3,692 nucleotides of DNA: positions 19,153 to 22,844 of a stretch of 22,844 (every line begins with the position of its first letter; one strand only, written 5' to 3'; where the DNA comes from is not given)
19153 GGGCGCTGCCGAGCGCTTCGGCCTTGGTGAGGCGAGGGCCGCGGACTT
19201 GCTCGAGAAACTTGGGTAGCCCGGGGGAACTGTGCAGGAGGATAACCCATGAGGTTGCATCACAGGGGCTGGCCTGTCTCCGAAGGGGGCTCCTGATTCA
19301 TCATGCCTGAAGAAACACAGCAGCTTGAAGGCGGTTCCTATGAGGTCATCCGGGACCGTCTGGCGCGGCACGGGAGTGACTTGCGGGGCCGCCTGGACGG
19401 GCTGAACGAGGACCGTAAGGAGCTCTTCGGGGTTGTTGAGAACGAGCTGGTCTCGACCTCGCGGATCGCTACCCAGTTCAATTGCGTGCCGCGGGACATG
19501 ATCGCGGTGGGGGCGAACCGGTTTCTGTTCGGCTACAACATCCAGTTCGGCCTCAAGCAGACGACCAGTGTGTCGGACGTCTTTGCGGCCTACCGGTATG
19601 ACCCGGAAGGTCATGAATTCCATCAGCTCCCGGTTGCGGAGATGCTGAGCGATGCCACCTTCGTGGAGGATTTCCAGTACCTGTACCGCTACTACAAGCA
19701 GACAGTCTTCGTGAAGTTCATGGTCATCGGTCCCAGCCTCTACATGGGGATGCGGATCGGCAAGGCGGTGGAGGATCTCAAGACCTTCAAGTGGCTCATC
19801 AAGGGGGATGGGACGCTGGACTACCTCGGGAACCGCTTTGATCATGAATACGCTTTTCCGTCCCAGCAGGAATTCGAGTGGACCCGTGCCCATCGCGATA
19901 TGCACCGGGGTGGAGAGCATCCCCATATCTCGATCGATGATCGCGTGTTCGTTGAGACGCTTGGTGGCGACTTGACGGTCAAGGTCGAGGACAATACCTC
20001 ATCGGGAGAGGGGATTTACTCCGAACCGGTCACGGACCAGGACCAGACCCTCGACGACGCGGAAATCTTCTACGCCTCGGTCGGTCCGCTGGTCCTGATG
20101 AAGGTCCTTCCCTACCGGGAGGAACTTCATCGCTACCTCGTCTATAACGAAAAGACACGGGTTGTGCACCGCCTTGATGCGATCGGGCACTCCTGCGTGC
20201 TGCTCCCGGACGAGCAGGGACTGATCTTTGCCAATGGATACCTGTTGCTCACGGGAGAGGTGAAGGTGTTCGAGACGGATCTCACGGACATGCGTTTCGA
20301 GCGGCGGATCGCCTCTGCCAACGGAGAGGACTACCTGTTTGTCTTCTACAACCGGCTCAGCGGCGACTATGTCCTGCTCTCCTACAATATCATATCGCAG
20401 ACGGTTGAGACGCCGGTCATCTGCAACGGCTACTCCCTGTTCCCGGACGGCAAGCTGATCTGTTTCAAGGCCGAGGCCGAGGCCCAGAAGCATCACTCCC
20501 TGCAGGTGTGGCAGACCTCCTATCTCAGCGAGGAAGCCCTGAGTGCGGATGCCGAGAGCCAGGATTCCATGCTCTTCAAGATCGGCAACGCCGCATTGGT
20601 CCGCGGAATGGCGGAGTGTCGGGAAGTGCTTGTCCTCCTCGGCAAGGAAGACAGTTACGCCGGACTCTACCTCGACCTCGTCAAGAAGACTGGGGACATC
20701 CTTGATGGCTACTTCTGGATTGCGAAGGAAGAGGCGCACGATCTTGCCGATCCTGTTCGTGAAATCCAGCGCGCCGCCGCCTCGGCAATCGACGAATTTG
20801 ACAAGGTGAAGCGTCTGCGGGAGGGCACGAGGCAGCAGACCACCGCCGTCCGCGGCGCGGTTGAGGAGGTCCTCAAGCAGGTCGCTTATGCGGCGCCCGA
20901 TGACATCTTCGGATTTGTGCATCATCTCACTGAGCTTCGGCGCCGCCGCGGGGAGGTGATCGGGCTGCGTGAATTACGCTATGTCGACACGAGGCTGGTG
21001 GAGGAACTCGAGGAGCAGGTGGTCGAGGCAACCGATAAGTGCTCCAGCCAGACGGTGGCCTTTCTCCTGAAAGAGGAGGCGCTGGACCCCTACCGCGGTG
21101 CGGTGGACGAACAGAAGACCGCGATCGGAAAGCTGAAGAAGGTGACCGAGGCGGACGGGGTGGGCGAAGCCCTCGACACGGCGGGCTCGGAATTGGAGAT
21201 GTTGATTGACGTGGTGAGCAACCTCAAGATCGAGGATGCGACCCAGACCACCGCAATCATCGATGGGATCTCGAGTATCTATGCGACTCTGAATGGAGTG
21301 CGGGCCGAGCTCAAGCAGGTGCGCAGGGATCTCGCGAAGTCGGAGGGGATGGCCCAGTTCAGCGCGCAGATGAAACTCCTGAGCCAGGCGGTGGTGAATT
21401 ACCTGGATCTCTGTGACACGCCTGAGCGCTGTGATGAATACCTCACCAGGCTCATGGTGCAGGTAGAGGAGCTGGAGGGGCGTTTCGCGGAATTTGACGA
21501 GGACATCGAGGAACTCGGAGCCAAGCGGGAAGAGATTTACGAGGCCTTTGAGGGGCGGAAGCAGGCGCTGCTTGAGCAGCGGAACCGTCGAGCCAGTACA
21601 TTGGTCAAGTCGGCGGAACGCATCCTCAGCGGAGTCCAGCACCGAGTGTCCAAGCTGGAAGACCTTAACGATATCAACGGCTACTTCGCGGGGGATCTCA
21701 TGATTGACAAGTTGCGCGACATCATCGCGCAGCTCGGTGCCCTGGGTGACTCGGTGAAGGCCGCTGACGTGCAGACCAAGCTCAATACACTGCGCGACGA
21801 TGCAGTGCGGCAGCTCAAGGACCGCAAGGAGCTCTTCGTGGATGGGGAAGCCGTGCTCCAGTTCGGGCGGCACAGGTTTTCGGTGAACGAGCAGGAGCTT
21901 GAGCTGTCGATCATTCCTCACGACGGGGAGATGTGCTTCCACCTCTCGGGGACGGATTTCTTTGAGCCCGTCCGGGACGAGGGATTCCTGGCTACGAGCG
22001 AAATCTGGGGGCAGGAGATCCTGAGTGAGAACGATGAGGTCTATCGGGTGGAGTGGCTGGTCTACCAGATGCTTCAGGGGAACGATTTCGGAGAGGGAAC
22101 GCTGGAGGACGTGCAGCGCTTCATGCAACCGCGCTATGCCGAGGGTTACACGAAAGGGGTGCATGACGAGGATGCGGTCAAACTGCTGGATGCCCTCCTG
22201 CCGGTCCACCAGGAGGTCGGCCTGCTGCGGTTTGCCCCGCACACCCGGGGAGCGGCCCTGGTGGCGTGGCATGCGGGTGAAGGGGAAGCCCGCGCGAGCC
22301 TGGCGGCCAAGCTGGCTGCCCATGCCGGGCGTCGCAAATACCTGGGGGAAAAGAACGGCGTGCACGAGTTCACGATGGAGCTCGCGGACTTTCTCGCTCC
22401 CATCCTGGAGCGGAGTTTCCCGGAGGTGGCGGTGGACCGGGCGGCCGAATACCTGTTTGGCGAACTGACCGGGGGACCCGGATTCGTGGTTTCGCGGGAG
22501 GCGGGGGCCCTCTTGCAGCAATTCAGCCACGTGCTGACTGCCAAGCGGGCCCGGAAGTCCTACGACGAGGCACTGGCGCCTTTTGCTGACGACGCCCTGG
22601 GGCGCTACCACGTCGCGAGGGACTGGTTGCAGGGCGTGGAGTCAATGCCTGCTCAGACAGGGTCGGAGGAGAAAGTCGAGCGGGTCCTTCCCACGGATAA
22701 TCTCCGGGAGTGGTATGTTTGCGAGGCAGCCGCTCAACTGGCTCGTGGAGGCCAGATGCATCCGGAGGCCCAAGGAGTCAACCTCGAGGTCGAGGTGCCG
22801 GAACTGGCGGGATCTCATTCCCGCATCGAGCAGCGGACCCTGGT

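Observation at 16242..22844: Three-gene co-directional module: NfeD/YqiJ-like OB-fold membrane protein, YqiK-type flotillin, then a giant unknown protein. Candidate uncharacterized flotillin-associated system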

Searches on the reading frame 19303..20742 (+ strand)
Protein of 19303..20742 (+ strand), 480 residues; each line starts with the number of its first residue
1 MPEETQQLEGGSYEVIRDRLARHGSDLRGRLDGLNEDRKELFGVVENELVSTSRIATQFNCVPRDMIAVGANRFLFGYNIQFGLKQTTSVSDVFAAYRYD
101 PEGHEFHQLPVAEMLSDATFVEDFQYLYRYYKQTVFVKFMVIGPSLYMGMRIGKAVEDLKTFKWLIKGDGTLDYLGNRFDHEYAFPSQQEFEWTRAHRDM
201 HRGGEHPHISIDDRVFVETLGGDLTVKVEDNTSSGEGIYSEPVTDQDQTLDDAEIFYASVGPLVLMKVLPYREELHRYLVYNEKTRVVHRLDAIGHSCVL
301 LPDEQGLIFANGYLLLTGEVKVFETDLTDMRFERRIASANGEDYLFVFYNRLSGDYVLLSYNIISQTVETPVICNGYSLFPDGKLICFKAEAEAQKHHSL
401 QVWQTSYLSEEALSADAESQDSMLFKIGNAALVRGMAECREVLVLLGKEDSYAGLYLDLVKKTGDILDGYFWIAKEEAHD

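Call 28: search_protein_representatives(protein=window:19303-20742:+)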
Query: 480 residues. Proteins with E-value up to 0.001 (for the whole library): 720; up to 1e-10: 522; up to 1e-30: 250. The best 150 are listed.
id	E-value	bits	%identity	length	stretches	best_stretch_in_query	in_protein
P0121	3.1e-199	679.2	61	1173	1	6-479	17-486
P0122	1.4e-183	627.6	59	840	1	4-476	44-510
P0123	2.7e-181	620.0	57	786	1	6-478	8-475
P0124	4.4e-168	576.5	55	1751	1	7-479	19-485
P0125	2.3e-167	574.1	54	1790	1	7-478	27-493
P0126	7.4e-163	559.2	53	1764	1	5-479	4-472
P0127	4.9e-161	553.2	55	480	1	5-455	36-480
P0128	1.8e-157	541.5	52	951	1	2-476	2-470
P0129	6.1e-153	526.5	52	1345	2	170-478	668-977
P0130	7.8e-149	513.0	51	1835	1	8-476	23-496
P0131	7.1e-148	509.8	49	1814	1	6-477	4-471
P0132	4.0e-147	507.4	48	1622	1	8-478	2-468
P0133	8.8e-147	506.2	52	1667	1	8-480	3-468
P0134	7.8e-145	499.8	48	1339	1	5-479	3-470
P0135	6.3e-140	483.6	46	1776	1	6-477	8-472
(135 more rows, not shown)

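Call 65: predict_structure(alignment_id=A4)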
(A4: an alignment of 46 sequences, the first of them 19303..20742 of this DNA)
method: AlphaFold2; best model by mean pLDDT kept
length: 480 residues; sequences in the alignment: 46
mean_pLDDT: 86.9   pTM: 0.86
mean pLDDT of the five models: 86.9, 84.6, 84.5, 78.5, 77.0
residues with pLDDT >= 90: 240; 70-90: 206; 50-70: 23; < 50: 11
segments of 3 or more residues with pLDDT < 50: 1-9
pLDDT, mean of each block of 10 residues (from residue 1): 43 78 92 93 86 89 91 91 74 93 91 90 91 89 94 88 92 94 89 90 83 84 80 62 84 91 92 91 89 90 91 91 87 92 93 92 91 93 90 87 91 67 87 92 80 79 92 90
secondary structure, 60 per line:
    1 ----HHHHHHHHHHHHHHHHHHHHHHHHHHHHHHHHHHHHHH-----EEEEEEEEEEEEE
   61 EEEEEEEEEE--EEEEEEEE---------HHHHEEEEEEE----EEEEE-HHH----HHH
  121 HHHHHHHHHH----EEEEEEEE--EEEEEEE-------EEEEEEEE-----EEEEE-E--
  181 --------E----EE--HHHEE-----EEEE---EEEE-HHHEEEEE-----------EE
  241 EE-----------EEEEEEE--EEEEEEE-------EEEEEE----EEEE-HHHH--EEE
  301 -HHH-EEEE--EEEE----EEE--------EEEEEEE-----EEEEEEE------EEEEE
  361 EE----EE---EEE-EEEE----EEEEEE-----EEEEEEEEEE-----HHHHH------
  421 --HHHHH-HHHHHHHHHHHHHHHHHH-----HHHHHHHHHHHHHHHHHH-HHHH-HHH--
elements in order: H5-42 E48-70 E73-80 H90-93 E94-100 E105-109 H118-130 E135-142 E145-151 E159-166 E172-176 E208-211 E215-218 E223-227 E239-242 E254-260 E263-269 E277-282 E287-290 H292-295 E298-300 E306-309 E312-315 E320-322 E331-337 E343-349 E356-362 E372-374 E376-379 E384-389 E395-404 H410-414 H423-427 H429-446 H452-469 H471-474
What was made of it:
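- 19378..20715 (+): DUF3686 domain (aa 26-471): an N-terminal helix followed by a beta-propeller-like all-beta domain. The AF2 model of aa 1-480 has pLDDT 86.9 and pTM 0.86, with helix 5-42 and then about seven groups of four strands at 48-404 (call 65).
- On PVC membrane-coat-like proteins (beta-propeller + alpha-solenoid): The AF2 model is all-beta with about seven four-stranded groups (call 65).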

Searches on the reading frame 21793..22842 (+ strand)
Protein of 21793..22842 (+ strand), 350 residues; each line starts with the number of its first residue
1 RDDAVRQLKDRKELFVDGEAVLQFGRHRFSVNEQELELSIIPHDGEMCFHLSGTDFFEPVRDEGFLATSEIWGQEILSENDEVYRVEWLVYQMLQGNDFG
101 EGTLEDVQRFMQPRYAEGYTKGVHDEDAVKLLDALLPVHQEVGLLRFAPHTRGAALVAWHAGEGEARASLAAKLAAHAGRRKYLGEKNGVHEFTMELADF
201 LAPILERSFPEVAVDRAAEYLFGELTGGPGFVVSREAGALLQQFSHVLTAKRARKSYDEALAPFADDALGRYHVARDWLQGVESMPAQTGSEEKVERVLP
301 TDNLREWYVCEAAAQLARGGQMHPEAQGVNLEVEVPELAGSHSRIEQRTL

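Call 77: predict_structure(alignment_id=A5)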
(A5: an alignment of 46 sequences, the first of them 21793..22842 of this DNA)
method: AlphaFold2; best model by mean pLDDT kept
length: 350 residues; sequences in the alignment: 46
mean_pLDDT: 84.6   pTM: 0.73
mean pLDDT of the five models: 84.6, 83.9, 83.5, 83.4, 82.3
residues with pLDDT >= 90: 200; 70-90: 89; 50-70: 44; < 50: 17
segments of 3 or more residues with pLDDT < 50: 1-15
pLDDT, mean of each block of 10 residues (from residue 1): 44 50 59 73 91 90 84 70 89 90 94 83 93 93 91 96 93 95 86 96 97 96 88 86 93 97 96 97 74 54 85 90 64 92 93
secondary structure, 60 per line:
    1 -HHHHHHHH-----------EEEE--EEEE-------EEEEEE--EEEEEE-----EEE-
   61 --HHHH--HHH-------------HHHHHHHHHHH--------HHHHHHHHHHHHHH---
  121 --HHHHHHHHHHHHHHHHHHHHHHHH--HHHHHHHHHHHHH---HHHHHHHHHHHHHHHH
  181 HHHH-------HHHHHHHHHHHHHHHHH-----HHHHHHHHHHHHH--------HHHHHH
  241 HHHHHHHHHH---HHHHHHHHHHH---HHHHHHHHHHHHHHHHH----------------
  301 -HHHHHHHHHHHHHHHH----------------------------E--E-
elements in order: H2-9 E21-24 E27-30 E38-43 E46-51 E57-59 H63-66 H85-95 H104-117 H123-146 H149-161 H165-184 H192-208 H214-226 H235-250 H254-264 H268-284 H302-317
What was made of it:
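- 21793..22842 (+): Middle domain (aa 831-1180): a small beta sheet plus a helical bundle, with the invariant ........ motif (aa 951-958). The AF2 model has pLDDT 84.6 (call 77).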
